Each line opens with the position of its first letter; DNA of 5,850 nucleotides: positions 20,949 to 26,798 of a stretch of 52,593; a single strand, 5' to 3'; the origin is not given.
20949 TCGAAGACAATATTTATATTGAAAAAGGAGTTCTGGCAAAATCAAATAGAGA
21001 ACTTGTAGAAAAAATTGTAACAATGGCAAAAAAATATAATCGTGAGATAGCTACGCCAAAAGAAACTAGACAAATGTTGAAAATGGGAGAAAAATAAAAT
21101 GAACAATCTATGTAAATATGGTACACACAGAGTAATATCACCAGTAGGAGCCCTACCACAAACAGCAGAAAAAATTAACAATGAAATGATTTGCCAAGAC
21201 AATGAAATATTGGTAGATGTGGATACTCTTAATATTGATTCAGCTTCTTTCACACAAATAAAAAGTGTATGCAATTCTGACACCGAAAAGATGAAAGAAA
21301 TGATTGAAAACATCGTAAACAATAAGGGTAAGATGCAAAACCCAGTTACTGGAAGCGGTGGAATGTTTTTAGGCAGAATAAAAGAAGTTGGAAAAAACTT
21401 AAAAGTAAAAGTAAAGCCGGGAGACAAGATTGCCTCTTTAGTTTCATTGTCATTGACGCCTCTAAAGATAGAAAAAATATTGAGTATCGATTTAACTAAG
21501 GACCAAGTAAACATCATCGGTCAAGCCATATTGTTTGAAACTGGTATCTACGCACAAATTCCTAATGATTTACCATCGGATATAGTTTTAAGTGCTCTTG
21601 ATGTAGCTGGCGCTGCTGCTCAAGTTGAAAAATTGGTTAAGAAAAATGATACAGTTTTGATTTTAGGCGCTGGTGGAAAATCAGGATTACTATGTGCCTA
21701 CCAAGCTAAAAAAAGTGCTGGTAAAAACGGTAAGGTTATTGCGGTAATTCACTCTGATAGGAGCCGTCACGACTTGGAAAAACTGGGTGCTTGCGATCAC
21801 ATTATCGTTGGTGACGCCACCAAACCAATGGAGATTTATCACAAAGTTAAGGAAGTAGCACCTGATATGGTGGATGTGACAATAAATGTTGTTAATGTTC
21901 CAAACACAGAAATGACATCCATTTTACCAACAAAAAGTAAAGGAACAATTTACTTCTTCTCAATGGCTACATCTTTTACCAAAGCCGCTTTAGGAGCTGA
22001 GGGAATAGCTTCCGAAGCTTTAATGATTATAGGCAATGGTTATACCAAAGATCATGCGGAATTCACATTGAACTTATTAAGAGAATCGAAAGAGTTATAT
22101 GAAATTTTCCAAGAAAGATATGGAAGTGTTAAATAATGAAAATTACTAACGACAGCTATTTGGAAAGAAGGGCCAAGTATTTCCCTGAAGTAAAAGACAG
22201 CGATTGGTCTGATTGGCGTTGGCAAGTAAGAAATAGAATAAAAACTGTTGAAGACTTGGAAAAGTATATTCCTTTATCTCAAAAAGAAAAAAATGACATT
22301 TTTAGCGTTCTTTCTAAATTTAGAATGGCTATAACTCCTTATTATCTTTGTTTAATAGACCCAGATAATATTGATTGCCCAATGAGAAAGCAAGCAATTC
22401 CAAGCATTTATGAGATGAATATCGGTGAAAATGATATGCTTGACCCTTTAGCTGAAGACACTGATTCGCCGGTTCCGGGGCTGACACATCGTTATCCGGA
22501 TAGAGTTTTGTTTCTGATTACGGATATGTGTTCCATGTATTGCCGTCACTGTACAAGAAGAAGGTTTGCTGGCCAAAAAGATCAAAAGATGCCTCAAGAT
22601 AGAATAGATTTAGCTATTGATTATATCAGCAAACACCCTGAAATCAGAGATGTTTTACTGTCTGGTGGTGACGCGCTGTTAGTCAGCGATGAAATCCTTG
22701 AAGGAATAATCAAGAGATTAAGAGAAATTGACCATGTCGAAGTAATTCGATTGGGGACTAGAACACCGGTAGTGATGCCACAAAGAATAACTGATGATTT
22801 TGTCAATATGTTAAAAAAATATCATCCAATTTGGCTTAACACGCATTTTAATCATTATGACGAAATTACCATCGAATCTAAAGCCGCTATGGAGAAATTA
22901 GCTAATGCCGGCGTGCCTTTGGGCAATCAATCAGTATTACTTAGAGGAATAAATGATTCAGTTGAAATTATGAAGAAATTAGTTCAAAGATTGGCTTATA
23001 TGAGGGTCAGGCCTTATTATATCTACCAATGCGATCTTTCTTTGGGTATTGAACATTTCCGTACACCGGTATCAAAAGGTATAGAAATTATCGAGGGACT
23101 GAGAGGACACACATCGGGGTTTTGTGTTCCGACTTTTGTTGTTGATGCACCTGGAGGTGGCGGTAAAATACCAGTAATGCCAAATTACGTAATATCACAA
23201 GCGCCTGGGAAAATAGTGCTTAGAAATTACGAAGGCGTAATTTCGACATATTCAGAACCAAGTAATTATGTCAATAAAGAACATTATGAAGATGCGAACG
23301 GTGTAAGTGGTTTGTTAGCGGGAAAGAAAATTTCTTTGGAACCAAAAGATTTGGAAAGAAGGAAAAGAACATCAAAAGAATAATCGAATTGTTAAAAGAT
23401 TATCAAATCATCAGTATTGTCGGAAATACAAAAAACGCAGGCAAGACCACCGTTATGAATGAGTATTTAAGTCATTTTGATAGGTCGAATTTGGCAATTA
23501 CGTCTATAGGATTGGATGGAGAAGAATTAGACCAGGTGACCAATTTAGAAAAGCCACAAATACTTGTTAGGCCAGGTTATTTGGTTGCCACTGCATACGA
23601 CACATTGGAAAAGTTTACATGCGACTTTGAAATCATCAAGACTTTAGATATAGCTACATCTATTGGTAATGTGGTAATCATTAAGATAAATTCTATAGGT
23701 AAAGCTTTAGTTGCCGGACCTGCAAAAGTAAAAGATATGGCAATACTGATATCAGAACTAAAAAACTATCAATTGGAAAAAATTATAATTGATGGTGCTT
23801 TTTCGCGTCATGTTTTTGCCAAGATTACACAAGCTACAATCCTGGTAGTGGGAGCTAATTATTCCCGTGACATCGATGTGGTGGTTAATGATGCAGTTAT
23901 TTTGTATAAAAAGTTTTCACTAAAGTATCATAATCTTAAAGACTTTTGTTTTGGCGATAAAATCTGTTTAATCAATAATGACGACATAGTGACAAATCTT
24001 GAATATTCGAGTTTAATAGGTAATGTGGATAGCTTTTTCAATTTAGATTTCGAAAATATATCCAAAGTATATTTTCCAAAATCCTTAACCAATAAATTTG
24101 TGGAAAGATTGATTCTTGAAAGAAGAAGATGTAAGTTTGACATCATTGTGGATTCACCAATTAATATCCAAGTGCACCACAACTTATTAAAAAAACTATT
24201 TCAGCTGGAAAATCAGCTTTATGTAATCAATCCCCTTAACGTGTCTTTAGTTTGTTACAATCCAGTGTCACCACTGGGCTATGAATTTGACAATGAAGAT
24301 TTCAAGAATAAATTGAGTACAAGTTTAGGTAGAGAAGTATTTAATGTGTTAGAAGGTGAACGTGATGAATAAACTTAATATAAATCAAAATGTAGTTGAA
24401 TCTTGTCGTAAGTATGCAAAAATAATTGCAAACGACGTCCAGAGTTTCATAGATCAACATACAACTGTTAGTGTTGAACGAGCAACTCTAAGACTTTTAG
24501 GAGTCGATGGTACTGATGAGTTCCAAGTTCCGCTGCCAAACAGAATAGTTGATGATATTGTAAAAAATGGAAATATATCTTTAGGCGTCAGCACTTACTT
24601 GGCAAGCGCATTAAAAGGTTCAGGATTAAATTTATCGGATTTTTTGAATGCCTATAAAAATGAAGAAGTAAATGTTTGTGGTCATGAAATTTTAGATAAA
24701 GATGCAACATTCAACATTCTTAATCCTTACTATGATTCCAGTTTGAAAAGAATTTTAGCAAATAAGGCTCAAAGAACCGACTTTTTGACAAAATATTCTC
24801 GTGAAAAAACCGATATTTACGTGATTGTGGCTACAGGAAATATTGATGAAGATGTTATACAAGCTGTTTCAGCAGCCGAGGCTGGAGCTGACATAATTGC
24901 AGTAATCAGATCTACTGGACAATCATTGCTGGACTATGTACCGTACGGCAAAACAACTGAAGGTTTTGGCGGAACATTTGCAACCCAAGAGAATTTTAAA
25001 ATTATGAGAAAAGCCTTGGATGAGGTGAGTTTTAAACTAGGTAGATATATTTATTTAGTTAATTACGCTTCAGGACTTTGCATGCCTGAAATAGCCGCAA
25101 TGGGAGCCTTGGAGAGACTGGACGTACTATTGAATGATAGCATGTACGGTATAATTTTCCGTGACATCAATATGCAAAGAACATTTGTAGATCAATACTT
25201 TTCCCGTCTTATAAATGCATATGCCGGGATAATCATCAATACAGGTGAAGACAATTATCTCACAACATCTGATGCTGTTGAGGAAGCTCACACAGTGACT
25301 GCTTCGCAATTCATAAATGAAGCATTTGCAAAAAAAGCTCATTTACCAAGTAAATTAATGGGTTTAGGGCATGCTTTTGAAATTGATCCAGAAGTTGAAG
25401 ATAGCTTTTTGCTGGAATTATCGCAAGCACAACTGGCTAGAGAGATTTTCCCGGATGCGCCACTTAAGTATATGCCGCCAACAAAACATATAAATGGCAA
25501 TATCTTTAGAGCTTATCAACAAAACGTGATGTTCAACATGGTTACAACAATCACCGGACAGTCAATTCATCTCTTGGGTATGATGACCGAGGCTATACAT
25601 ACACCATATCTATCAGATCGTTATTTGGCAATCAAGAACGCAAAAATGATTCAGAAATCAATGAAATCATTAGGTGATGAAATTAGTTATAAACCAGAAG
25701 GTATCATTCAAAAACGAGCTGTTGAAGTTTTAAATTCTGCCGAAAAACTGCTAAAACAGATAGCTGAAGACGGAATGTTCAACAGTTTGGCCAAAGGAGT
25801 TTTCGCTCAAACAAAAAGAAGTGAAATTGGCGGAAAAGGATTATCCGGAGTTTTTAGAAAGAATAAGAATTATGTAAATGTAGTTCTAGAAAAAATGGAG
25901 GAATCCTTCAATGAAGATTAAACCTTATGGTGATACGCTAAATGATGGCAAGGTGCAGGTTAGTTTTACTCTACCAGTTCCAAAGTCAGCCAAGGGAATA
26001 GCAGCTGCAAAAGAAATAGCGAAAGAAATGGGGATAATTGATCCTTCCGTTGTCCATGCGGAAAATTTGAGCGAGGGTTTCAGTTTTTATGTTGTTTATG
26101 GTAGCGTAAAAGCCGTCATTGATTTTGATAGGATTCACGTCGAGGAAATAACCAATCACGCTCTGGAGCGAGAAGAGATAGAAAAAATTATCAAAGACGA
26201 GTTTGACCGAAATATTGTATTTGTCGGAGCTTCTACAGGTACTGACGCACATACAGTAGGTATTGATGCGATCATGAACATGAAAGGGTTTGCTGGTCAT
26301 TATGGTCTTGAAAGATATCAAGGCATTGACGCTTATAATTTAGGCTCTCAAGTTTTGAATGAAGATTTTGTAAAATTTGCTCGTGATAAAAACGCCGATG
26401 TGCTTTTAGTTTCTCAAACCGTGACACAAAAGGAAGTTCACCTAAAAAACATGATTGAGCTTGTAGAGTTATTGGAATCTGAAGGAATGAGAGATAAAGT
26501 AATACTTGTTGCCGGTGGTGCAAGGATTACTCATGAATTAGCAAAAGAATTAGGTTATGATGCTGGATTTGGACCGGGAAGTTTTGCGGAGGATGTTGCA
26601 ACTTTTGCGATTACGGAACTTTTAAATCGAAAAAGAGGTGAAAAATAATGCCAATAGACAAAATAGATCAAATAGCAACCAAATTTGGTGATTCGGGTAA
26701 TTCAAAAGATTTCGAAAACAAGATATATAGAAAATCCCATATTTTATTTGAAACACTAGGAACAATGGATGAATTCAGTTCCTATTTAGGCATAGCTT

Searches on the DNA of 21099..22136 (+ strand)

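Call 23: search_rna_families(sources=[L001, L002, L003, L004, L005, L006, L007, L008, L009, L010, L011, L012], threshold=gathering)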
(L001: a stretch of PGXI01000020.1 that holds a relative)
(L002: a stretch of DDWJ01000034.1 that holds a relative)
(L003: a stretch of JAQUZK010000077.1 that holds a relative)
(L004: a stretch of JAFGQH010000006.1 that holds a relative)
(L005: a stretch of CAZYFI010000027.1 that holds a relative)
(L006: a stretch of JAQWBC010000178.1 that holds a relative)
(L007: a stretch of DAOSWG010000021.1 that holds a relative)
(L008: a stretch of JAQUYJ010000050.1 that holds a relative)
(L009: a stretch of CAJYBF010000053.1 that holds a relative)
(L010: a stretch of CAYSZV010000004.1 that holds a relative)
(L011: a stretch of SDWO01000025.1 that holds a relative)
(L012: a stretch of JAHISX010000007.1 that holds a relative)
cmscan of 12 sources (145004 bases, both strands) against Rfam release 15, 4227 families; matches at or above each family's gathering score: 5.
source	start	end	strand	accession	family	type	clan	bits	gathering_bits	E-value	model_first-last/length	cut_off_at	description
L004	2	177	+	RF00168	Lysine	Cis-reg; riboswitch;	-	77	30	5.1e-18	1-182/182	no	Lysine riboswitch aptamer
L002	6859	7034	+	RF00168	Lysine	Cis-reg; riboswitch;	-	75.1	30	1.9e-17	1-182/182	no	Lysine riboswitch aptamer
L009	1026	1190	+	RF00168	Lysine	Cis-reg; riboswitch;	-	71.9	30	1.9e-16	1-182/182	no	Lysine riboswitch aptamer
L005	6868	7041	+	RF00168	Lysine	Cis-reg; riboswitch;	-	70.4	30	5.3e-16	1-182/182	no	Lysine riboswitch aptamer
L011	6845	7023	+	RF00168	Lysine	Cis-reg; riboswitch;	-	46.3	30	1.2e-08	1-182/182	no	Lysine riboswitch aptamer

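Call 35: search_rna_families(sources=[L013, L015, L016, L017, L019, L020, L021, L024, L029, L032], threshold=gathering)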
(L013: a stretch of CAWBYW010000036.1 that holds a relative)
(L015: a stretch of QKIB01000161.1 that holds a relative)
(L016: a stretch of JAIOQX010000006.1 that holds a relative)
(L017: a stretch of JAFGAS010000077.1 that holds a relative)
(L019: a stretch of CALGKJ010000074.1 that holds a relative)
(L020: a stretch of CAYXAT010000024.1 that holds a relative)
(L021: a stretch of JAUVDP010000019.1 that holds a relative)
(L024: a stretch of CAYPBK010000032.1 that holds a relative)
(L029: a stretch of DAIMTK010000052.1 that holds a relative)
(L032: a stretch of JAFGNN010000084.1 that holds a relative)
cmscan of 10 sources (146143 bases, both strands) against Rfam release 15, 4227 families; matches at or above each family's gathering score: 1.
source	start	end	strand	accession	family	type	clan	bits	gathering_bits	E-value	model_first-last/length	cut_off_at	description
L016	8123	8299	+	RF00168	Lysine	Cis-reg; riboswitch;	-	79.7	30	7.8e-19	1-182/182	no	Lysine riboswitch aptamer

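Call 36: search_rna_families(sources=[L033, L035, L042, L054, L060, L062, L065, L066, L068, L070, L075], threshold=gathering)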
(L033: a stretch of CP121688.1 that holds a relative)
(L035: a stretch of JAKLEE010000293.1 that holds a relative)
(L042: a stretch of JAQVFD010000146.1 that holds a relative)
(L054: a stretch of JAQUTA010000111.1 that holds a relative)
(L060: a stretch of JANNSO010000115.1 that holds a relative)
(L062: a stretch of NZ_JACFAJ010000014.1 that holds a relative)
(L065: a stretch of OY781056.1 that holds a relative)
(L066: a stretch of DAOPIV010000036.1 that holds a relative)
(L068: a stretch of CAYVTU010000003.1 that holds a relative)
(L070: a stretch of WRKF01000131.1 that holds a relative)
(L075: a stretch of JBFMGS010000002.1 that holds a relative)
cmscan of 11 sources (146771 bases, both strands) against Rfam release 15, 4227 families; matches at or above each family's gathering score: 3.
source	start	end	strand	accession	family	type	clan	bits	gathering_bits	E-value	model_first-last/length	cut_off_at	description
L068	9093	9414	+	RF00010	RNaseP_bact_a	Gene; ribozyme;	CL00002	198.4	100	2.3e-62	1-367/367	no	Bacterial RNase P class A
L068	18542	18638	+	RF00059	TPP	Cis-reg; riboswitch;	-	69.4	54.3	3.3e-11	1-105/105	no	TPP riboswitch aptamer (THI element)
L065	19371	19454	-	RF01786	c-di-GMP-II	Cis-reg; riboswitch;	CL00127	68.3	53.5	8.1e-13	1-84/84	no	Cyclic di-GMP-II riboswitch aptamer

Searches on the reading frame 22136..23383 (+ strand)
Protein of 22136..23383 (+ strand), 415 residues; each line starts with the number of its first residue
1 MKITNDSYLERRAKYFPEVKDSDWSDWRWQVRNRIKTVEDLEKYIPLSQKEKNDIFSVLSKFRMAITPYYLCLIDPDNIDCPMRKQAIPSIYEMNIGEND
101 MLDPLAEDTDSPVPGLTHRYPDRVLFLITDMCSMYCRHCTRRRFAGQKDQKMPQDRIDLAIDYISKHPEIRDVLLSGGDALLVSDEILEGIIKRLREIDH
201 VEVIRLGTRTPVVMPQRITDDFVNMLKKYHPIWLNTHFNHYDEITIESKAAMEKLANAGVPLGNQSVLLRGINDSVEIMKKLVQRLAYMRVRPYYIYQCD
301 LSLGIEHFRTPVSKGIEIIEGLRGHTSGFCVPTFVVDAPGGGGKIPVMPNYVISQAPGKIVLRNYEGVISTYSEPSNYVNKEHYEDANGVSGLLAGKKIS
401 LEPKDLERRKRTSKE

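Call 5: search_protein_families(library=pfam, proteins=[window:22136-23383:+])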
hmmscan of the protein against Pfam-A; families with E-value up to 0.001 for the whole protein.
window:22136-23383:+ (415 aa): 3 families
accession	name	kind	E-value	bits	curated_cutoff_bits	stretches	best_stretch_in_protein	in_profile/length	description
PF12544.13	LAM_C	-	3.1e-38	131.2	26.7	1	319-414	1-109/127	Lysine-2,3-aminomutase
PF04055.27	Radical_SAM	-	2.5e-13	50.9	29.5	1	128-278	3-162/166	Radical SAM superfamily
PF13353.11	Fer4_12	-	0.00015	22.5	22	1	126-199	9-81/137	4Fe-4S single cluster domain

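Call 59: search_protein_families(library=ncbifam, proteins=[window:22136-23383:+], max_evalue=0.00001)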
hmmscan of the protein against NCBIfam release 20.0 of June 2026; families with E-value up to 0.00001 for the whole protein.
window:22136-23383:+ (415 aa): 6 families
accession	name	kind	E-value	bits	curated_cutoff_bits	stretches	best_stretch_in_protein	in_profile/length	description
TIGR03820.1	lys_2_3_AblA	equivalog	6.6e-183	608.2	525.4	1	20-384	3-370/417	lysine 2,3-aminomutase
TIGR04368.1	Glu_2_3_NH3_mut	equivalog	2e-145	484.4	650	1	18-373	49-403/404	glutamate 2,3-aminomutase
TIGR04468.1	arg_2_3_am_muta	equivalog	1e-125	419.4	600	1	23-367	1-346/351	arginine 2,3-aminomutase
TIGR00238.1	TIGR00238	subfamily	1.7e-116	388.8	199.2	1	16-340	6-331/331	KamA family radical SAM protein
TIGR03822.1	AblA_like_2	hypoth_equivalog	1.8e-94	316.4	396.25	1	36-352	2-320/321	lysine-2,3-aminomutase-like protein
TIGR03821.1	EFP_modif_epmB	equivalog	3.3e-72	243.2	369.3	1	27-346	1-320/321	EF-P beta-lysylation protein EpmB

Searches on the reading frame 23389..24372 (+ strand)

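Call 5: search_protein_families(library=pfam, proteins=[window:23389-24372:+])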
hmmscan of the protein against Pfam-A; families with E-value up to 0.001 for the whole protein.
window:23389-24372:+ (327 aa): 0 families

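Call 59: search_protein_families(library=ncbifam, proteins=[window:23389-24372:+], max_evalue=0.00001)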
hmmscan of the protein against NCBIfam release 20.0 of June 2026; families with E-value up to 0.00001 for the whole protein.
window:23389-24372:+ (327 aa): 1 family
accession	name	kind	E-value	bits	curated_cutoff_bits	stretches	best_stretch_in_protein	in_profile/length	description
NF052386.1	reactivase_KamB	equivalog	2.3e-78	263.5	210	1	8-320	1-326/326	lysine 5,6-aminomutase reactivase subunit KamB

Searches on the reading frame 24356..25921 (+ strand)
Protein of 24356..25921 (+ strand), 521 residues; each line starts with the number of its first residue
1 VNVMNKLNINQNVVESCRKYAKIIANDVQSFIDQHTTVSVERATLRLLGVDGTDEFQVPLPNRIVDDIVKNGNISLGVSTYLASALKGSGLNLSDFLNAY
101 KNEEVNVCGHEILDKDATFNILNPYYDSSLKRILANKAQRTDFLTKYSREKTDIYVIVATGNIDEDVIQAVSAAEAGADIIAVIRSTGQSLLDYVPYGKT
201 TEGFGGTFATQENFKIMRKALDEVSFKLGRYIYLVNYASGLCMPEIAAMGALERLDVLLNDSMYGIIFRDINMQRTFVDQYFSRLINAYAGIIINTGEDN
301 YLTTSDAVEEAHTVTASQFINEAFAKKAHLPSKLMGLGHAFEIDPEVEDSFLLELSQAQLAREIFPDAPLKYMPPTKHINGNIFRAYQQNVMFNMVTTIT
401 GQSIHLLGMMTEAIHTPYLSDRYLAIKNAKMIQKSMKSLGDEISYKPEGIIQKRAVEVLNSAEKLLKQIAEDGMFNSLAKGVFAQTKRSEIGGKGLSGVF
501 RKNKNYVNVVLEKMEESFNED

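Call 5: search_protein_families(library=pfam, proteins=[window:24356-25921:+])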
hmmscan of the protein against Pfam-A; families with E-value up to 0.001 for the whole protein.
window:24356-25921:+ (521 aa): 1 family
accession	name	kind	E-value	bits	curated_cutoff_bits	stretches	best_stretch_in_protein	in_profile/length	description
PF09043.17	Lys-AminoMut_A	-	7.1e-238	790.6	25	1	7-512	1-507/508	D-Lysine 5,6-aminomutase TIM-barrel domain of alpha subunit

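Call 59: search_protein_families(library=ncbifam, proteins=[window:24356-25921:+], max_evalue=0.00001)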
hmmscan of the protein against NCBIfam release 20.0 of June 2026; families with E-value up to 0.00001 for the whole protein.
window:24356-25921:+ (521 aa): 2 families
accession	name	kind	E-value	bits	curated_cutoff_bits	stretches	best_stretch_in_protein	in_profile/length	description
NF052384.1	Lys_5_6_mutase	equivalog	5.2e-241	800.6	600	1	6-514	1-510/511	lysine 5,6-aminomutase subunit alpha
NF040743.1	ornith_mutase_E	equivalog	7.3e-37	126.7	800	1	154-486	72-404/730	D-ornithine 4,5-aminomutase subunit OraE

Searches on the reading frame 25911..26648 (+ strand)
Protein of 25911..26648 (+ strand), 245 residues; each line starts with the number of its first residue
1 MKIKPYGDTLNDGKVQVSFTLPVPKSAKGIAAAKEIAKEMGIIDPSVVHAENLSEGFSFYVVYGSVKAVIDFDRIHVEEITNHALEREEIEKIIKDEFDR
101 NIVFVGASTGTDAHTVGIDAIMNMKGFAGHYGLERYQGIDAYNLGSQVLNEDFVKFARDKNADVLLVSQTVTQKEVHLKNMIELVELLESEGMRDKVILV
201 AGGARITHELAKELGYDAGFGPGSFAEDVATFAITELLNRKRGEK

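Call 5: search_protein_families(library=pfam, proteins=[window:25911-26648:+])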
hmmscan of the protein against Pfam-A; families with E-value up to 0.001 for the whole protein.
window:25911-26648:+ (245 aa): 2 families
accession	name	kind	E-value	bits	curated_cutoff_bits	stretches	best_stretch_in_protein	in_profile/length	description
PF16554.10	OAM_dimer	-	1.2e-30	106.1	25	1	2-79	1-78/78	Dimerisation domain of d-ornithine 4,5-aminomutase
PF02310.24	B12-binding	-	1.2e-15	57.8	32.1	1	104-224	3-114/121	B12 binding domain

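Call 59: search_protein_families(library=ncbifam, proteins=[window:25911-26648:+], max_evalue=0.00001)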
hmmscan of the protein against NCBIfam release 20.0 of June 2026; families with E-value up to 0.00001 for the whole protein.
window:25911-26648:+ (245 aa): 8 families
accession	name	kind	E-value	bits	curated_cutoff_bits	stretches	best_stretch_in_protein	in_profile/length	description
NF052385.1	Lys_5_6_beta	equivalog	3.9e-114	380.4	280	1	2-240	2-240/241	lysine 5,6-aminomutase subunit beta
NF040743.1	ornith_mutase_E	equivalog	7.3e-42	143.2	800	1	2-237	500-726/730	D-ornithine 4,5-aminomutase subunit OraE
NF041607.1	dimeth_corrin_MtbC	equivalog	5.7e-11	42.3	350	1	136-218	108-187/203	dimethylamine corrinoid protein MtbC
NF047996.1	corrin_MtgC_2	exception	1.2e-10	41.2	370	1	95-225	84-200/212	glycine betaine-specific corrinoid protein MtgC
TIGR02370.1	pyl_corrinoid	subfamily_domain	4.4e-10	39.3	215.3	1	111-218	94-189/197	methyltransferase cognate corrinoid protein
NF002612.0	PRK02261.1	equivalog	6.2e-08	32.3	110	1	108-229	10-126/148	methylaspartate mutase subunit S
TIGR01501.1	MthylAspMutase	equivalog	1.5e-06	28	135.8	1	108-231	8-126/134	methylaspartate mutase subunit S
NF047995.1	corrinoid_MtgC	exception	3.6e-06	26.6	310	1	137-218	119-197/215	glycine betaine-specific corrinoid protein MtgC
